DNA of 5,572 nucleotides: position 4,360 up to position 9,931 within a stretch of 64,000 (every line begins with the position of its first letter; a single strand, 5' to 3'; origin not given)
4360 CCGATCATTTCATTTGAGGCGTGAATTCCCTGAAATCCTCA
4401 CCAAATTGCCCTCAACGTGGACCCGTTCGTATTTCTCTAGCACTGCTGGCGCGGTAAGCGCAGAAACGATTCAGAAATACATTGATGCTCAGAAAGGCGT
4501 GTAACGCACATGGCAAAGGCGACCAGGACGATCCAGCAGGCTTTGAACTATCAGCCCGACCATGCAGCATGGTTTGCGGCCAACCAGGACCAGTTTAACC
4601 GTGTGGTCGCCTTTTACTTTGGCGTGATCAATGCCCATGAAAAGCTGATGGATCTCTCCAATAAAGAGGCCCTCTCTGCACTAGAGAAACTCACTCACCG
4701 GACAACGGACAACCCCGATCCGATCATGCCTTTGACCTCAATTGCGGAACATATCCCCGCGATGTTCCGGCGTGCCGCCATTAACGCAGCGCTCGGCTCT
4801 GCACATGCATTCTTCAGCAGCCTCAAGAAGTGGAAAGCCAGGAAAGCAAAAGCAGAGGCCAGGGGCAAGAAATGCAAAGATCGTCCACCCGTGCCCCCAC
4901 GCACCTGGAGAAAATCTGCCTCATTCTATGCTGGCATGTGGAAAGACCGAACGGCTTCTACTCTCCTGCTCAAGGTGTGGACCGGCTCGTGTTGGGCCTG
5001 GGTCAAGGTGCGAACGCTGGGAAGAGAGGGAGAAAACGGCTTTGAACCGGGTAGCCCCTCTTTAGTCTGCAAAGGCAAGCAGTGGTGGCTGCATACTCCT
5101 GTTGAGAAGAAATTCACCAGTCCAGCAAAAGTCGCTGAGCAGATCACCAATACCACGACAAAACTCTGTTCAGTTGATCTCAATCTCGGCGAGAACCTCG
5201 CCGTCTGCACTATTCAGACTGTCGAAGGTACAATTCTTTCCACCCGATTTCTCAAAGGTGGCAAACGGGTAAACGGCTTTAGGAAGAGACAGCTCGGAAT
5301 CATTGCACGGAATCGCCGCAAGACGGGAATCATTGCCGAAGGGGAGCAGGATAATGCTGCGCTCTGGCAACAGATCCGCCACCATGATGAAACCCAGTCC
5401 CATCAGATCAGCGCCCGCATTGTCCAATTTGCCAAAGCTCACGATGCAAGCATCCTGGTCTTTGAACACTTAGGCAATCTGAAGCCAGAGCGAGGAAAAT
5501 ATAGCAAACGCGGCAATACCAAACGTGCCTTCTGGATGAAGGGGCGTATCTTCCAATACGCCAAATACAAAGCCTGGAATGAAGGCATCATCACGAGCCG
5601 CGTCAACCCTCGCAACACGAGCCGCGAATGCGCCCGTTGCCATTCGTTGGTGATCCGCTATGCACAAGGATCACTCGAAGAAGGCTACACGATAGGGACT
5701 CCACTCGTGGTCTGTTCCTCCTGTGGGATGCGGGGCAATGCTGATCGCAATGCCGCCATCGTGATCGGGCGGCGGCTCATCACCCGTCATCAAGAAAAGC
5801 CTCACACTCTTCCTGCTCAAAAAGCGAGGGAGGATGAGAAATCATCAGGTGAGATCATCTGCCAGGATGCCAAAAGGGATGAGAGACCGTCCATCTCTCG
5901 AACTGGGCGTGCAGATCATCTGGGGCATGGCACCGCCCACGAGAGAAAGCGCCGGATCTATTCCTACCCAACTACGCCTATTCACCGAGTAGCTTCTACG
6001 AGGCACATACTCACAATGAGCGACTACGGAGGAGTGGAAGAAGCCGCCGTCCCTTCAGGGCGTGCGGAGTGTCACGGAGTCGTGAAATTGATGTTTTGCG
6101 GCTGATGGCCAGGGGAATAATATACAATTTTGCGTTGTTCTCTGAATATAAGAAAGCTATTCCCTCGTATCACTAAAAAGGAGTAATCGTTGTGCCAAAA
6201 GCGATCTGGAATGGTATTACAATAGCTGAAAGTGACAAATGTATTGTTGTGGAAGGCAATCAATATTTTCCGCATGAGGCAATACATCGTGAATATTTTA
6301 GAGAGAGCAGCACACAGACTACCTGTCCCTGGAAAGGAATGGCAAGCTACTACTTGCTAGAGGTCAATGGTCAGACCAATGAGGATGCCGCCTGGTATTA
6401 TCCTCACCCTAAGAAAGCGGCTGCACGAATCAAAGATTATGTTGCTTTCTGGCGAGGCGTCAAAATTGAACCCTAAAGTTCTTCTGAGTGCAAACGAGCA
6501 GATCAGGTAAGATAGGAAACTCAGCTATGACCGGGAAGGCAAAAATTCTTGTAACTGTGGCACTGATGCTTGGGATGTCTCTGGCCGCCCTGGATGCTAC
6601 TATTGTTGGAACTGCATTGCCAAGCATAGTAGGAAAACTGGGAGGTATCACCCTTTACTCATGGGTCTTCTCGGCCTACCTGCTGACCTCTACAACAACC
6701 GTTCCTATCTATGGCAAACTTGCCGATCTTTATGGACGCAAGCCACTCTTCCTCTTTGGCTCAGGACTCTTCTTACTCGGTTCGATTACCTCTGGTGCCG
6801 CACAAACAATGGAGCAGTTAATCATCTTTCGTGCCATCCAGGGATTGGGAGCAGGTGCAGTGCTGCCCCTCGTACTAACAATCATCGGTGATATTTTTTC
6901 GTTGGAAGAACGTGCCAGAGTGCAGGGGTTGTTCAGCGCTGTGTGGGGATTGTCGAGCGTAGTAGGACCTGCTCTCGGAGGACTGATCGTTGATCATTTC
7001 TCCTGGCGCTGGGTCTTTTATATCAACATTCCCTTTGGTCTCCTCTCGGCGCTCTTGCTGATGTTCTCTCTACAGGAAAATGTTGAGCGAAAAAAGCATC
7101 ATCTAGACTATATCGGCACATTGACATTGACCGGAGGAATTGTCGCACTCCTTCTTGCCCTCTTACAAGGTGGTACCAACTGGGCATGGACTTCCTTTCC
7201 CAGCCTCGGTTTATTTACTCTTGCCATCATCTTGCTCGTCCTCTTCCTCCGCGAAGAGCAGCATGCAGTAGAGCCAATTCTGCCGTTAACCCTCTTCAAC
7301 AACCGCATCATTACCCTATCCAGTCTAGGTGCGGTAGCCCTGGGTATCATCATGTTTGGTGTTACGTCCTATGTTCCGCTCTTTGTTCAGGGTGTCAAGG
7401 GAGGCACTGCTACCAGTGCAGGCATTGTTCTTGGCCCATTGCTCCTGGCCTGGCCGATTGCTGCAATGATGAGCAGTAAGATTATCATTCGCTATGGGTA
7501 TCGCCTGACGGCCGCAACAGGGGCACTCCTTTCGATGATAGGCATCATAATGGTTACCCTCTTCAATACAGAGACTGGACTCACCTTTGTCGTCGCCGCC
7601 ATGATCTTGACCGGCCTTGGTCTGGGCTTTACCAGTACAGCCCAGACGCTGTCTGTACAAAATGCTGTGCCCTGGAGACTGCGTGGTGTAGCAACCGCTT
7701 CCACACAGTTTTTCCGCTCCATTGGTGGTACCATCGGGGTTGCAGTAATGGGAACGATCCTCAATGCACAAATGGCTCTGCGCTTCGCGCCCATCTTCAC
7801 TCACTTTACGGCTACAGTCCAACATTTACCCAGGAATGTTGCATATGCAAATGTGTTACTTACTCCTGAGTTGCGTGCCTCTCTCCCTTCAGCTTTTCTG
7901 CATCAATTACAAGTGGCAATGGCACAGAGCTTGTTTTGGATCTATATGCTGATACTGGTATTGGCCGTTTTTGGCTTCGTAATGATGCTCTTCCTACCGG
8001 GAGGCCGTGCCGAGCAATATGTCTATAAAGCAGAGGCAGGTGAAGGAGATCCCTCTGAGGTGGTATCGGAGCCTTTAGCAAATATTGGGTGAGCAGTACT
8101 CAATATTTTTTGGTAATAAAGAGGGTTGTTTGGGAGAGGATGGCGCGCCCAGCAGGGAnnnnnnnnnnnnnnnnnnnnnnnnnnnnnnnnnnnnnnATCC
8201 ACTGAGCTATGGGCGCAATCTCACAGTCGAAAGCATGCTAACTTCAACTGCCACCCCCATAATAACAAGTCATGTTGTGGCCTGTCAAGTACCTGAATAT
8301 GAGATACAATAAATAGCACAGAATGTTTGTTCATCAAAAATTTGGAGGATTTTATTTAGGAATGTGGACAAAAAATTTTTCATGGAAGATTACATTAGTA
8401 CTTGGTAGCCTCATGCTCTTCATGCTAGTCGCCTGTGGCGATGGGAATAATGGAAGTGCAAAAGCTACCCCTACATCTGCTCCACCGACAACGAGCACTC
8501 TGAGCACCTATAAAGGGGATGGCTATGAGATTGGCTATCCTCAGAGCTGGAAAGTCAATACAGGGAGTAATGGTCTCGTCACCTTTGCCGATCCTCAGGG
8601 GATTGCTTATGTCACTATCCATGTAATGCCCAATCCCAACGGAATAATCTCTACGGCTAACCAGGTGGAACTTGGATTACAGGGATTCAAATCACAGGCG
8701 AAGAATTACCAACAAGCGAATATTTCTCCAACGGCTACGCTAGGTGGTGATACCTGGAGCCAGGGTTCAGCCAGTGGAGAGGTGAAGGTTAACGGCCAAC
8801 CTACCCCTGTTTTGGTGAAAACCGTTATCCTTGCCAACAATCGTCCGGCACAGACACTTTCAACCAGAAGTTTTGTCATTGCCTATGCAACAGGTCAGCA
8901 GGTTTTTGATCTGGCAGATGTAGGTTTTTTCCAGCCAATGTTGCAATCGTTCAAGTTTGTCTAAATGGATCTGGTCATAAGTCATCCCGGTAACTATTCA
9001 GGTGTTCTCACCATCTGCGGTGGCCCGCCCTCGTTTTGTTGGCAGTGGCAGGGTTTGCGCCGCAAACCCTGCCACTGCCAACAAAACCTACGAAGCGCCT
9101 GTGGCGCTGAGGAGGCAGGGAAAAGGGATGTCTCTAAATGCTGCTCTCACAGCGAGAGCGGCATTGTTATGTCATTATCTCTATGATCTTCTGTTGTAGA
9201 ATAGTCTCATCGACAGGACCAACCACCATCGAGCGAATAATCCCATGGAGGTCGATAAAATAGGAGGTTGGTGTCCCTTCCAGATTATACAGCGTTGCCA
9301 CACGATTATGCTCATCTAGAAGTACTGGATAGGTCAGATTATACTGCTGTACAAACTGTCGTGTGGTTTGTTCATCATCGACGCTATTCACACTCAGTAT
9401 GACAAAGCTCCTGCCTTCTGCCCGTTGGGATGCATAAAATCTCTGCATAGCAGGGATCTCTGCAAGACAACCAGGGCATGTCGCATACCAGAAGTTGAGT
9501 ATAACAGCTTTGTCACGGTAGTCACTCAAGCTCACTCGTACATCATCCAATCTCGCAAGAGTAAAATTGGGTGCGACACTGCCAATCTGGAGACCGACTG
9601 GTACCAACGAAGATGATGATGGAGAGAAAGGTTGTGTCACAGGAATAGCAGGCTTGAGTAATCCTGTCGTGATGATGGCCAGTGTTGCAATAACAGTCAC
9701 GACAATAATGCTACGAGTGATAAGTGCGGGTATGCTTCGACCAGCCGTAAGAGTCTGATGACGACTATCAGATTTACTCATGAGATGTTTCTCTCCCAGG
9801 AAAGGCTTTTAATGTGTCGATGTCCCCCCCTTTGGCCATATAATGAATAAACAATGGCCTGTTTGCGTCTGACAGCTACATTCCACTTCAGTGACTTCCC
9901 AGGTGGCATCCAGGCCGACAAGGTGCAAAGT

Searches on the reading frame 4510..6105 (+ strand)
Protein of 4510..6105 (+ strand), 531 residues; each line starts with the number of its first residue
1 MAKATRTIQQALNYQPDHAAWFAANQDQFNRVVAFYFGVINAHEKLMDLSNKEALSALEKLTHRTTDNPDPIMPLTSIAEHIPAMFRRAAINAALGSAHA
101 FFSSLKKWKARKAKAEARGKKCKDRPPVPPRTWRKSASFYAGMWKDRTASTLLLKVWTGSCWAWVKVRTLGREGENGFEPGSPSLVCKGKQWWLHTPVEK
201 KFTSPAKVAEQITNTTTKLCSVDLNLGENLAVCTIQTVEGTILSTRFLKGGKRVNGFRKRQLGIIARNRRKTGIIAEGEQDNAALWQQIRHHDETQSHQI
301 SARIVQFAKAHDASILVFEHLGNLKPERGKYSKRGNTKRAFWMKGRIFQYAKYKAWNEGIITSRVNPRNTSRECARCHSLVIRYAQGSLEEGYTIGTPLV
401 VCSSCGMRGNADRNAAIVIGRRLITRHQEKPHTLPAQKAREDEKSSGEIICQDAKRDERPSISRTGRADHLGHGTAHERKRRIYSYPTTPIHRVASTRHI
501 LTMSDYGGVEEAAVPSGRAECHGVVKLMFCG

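Call 54: search_protein_families(library=pfam, proteins=[window:4510-6105:+], max_evalue=0.00001)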
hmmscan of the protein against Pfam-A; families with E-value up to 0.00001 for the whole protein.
window:4510-6105:+ (531 aa): 1 family
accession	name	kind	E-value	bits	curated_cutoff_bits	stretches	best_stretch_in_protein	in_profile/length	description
PF07282.18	Cas12f1-like_TNB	-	3.6e-14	53.1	26.3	1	345-419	2-60/60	Cas12f1-like, TNB domain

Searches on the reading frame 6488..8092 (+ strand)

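Call 54: search_protein_families(library=pfam, proteins=[window:6488-8092:+], max_evalue=0.00001)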
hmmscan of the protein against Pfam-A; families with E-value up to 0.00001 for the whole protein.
window:6488-8092:+ (534 aa): 3 families
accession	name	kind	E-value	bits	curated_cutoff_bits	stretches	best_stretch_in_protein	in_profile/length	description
PF07690.21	MFS_1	-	8e-55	186.6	33.4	1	26-417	1-346/347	Major Facilitator Superfamily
PF00083.30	Sugar_tr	-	1.3e-14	54.3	22.3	1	56-193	47-190/452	Sugar (and other) transporter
PF06609.19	TRI12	-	1.9e-08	33.7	23.2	1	41-416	64-456/599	Fungal trichothecene efflux pump (TRI12)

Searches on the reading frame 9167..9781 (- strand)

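Call 9: search_protein_families(library=pfam, proteins=[window:9167-9781:-])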
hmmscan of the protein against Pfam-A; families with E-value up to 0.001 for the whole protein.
window:9167-9781:- (204 aa): 6 families
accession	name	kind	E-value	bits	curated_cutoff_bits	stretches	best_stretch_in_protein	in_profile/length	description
PF00578.27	AhpC-TSA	-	4e-27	95.1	26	1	66-184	1-123/124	AhpC/TSA family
PF08534.16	Redoxin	-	1.2e-20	74.3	26.6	1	67-192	3-138/148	Redoxin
PF13905.12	Thioredoxin_8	-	1.8e-07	31.8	27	1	91-178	2-90/94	Thioredoxin-like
PF13098.12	Thioredoxin_2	-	1.4e-05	25.8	27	1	91-198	6-103/104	Thioredoxin-like domain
PF02630.20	SCO1-SenC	-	0.00017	22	22.8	1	72-148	3-79/134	SCO1/SenC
PF00837.23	T4_deiodinase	-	0.00069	19.4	27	1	66-117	75-129/237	Iodothyronine deiodinase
